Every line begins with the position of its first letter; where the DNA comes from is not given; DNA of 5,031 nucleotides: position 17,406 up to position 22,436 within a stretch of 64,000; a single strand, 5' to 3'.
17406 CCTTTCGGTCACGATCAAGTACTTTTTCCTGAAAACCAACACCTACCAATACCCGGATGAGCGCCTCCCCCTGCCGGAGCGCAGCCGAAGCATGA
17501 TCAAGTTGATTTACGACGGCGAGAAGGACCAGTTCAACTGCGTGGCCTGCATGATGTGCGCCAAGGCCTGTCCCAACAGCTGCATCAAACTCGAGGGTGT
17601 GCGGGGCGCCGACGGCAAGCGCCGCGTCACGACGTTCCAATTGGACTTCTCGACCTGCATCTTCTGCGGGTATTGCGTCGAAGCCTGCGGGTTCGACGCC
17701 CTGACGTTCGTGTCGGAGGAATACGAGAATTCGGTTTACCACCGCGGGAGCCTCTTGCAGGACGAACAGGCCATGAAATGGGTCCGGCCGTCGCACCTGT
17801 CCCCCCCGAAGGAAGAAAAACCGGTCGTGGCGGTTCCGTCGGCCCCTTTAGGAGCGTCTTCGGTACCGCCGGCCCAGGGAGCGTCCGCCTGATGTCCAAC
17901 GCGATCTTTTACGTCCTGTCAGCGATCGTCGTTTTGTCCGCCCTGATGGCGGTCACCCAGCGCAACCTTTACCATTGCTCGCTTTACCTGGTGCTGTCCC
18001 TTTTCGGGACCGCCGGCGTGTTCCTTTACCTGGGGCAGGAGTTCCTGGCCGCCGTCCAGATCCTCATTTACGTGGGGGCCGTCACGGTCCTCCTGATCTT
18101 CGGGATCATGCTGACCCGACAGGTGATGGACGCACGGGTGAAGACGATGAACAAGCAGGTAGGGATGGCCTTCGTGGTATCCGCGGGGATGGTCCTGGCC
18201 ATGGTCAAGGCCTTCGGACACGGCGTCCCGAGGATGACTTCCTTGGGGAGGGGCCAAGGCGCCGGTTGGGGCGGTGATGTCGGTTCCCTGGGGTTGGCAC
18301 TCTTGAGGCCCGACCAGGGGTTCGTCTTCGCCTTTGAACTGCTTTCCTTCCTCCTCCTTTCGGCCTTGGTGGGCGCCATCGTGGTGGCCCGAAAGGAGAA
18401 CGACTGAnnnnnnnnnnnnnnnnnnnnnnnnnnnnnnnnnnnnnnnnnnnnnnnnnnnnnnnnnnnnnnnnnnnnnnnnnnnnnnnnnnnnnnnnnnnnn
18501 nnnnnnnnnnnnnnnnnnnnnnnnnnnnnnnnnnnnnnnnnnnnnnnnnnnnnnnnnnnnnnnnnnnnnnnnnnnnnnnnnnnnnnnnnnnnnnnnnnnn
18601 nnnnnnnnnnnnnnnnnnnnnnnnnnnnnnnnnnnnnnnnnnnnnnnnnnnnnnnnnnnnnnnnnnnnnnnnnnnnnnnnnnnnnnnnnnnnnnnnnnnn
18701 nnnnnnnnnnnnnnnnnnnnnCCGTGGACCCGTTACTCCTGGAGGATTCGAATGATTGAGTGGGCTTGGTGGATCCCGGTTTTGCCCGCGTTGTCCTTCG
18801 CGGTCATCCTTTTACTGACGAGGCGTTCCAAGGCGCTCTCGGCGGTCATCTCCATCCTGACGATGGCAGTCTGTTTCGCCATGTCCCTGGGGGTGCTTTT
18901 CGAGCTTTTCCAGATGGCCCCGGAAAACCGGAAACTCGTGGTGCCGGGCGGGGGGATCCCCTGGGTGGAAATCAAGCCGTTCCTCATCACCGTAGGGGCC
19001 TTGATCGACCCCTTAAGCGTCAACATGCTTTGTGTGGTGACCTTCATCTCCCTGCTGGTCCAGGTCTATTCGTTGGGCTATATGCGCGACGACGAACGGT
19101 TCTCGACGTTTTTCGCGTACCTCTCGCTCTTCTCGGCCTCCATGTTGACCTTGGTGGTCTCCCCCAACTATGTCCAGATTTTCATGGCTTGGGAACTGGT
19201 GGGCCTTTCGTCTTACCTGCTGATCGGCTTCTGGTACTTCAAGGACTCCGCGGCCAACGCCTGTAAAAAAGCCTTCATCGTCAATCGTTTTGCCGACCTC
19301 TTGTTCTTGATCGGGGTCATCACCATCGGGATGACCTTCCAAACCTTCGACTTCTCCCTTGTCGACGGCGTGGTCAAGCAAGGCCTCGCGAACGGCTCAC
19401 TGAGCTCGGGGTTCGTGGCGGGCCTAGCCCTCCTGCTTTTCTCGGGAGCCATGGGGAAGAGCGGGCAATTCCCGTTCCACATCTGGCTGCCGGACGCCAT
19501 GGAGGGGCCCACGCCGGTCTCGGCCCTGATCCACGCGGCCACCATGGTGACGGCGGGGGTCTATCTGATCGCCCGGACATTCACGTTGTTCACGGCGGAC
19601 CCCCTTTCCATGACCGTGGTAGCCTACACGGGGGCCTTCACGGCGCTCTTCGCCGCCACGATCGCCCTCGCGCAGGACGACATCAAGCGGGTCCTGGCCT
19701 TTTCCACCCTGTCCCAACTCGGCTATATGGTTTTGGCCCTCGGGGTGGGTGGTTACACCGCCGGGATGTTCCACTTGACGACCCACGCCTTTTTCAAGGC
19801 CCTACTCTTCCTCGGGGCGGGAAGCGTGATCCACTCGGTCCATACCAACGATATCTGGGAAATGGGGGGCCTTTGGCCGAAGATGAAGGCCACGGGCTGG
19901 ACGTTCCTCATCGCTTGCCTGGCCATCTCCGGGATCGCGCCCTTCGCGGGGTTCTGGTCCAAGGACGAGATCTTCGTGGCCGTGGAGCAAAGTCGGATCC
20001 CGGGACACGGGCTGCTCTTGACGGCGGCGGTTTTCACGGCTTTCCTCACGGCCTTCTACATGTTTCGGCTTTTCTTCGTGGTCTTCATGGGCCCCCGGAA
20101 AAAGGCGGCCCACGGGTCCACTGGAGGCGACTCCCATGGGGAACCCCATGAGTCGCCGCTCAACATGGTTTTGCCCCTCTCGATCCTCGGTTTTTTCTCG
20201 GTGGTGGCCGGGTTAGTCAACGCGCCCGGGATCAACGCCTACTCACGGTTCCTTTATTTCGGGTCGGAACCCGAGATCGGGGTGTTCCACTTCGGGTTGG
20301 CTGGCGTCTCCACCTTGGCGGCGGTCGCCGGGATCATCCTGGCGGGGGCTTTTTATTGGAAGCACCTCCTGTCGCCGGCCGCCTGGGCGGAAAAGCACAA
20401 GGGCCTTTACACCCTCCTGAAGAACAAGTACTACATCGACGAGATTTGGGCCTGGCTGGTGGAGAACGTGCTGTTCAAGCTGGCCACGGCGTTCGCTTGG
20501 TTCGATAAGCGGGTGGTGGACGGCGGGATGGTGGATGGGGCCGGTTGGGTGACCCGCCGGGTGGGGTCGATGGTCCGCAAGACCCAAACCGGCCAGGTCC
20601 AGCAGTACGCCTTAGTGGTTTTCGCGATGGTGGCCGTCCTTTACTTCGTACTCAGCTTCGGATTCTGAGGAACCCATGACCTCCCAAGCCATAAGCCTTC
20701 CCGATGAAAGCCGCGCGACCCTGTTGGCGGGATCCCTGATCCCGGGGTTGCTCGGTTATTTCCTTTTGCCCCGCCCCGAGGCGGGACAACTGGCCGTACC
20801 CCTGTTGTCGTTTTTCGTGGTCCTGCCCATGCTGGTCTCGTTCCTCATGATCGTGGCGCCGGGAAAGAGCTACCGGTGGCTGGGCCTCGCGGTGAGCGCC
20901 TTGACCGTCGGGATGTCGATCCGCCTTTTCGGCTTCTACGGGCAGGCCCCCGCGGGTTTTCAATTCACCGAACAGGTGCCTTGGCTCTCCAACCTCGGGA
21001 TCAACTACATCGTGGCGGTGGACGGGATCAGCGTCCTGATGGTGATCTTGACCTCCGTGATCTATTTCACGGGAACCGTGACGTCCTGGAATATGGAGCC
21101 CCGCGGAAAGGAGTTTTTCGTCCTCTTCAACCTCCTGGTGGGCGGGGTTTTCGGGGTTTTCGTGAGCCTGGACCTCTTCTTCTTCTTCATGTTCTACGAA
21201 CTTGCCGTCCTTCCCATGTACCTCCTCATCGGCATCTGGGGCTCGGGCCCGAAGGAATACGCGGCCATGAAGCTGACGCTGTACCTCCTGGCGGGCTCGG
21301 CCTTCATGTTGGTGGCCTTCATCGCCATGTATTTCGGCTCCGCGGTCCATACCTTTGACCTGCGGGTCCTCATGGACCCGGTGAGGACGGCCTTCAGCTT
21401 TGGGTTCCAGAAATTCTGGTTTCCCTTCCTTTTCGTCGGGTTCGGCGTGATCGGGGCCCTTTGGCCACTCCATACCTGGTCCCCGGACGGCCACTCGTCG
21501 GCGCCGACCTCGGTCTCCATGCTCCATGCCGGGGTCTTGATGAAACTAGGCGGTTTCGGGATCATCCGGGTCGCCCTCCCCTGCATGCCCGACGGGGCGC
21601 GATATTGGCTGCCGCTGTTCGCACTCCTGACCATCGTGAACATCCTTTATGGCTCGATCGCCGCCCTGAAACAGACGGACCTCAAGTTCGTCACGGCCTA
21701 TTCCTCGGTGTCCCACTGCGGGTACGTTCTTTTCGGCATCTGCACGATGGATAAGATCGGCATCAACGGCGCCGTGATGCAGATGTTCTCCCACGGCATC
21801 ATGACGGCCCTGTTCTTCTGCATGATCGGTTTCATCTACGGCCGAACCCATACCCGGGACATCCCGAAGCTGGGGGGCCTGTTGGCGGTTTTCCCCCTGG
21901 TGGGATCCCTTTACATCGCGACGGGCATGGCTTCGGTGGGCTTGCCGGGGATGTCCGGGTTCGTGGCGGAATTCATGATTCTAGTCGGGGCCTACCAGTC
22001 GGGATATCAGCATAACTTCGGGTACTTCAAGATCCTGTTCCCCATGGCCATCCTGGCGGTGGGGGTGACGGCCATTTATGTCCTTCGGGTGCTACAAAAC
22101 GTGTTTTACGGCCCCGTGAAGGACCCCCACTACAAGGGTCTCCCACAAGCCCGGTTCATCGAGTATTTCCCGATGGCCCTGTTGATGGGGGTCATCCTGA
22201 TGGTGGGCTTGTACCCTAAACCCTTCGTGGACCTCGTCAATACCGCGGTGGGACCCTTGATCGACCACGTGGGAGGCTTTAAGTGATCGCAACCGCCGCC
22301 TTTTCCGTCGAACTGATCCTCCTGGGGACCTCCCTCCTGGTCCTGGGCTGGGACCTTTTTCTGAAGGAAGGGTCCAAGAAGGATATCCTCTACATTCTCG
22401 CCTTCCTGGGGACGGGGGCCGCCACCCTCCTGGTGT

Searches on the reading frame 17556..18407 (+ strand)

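Call 48: search_protein_families(library=pfam, proteins=[window:17556-18407:+], max_evalue=0.00001)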
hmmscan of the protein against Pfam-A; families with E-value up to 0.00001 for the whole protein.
window:17556-18407:+ (283 aa): 1 family
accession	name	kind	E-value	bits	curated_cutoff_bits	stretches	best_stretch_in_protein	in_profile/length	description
PF00499.25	Oxidored_q3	-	1.9e-31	109.2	33.2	1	128-276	1-145/146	NADH-ubiquinone/plastoquinone oxidoreductase chain 6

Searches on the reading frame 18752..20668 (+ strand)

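Call 48: search_protein_families(library=pfam, proteins=[window:18752-20668:+], max_evalue=0.00001)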
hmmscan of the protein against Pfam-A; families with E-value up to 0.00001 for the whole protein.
window:18752-20668:+ (638 aa): 2 families
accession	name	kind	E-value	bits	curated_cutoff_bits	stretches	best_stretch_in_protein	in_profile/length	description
PF00361.26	Proton_antipo_M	-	8.4e-75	252.1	21.5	1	137-433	1-294/294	NADH:quinone oxidoreductase/Mrp antiporter, TM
PF00662.26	Proton_antipo_N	-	1e-17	64.2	24.5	1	71-121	1-51/51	NADH-Ubiquinone oxidoreductase (complex I), chain 5 N-terminus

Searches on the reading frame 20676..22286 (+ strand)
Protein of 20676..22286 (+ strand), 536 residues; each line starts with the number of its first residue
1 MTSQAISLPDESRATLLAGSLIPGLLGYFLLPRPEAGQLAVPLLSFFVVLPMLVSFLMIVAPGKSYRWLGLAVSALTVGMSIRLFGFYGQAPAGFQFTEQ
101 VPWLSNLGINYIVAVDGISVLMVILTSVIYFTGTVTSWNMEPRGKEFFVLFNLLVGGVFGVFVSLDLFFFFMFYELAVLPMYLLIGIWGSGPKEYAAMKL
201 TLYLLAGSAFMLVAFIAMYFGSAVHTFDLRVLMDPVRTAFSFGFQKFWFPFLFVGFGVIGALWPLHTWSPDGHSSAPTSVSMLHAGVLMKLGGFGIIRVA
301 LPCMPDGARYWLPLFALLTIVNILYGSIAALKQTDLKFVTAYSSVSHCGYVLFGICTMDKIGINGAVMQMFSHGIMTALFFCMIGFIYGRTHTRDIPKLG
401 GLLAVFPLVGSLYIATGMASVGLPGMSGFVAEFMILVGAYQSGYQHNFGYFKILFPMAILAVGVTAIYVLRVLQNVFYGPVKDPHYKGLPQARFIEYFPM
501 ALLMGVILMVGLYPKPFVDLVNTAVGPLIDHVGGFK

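Call 48: search_protein_families(library=pfam, proteins=[window:20676-22286:+], max_evalue=0.00001)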
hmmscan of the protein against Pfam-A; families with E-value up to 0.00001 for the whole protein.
window:20676-22286:+ (536 aa): 1 family
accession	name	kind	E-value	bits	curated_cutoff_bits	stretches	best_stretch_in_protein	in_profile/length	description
PF00361.26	Proton_antipo_M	-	9.6e-64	215.8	21.5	1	164-443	1-279/294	NADH:quinone oxidoreductase/Mrp antiporter, TM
